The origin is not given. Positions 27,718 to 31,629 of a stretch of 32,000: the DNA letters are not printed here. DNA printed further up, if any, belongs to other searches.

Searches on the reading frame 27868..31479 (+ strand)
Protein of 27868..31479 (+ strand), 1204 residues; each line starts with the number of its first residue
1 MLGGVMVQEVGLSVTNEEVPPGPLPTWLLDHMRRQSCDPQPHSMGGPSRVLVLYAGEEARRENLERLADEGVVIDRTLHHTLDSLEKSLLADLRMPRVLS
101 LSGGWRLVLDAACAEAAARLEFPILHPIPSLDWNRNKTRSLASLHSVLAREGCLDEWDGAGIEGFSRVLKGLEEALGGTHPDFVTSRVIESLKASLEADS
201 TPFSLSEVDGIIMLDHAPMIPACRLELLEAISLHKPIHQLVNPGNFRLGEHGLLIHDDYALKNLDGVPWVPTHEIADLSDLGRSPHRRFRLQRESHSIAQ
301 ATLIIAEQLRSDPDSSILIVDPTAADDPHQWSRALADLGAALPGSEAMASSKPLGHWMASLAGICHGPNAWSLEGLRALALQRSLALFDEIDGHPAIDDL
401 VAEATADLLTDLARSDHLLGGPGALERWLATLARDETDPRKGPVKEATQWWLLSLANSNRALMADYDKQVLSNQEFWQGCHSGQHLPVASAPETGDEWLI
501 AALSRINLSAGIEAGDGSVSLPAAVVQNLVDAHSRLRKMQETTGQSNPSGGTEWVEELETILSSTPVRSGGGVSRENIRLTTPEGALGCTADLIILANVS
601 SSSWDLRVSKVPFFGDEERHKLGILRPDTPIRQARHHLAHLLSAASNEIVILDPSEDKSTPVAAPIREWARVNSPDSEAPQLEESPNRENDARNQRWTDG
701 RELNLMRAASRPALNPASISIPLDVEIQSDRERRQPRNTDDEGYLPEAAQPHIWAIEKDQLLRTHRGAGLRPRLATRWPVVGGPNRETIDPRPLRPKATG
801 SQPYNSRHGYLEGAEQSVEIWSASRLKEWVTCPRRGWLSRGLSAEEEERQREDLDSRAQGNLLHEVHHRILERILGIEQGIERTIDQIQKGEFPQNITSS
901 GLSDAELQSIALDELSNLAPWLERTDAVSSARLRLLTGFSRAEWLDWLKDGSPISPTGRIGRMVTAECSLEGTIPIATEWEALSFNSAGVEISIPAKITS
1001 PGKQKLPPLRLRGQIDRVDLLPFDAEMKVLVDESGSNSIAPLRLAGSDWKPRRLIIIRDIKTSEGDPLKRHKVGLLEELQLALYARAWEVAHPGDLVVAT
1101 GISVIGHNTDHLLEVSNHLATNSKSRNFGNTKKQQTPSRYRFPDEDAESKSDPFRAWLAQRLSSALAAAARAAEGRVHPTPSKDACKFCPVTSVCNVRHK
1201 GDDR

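Call 9: search_protein_families(library=pfam, proteins=[window:27868-31479:+], max_evalue=0.001)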
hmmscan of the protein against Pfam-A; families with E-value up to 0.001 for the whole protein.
window:27868-31479:+ (1204 aa): 1 family
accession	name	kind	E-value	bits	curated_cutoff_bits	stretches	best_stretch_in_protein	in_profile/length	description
PF12705.13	PDDEXK_1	-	8.1e-17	62.4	22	2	821-1022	2-133/247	PD-(D/E)XK nuclease superfamily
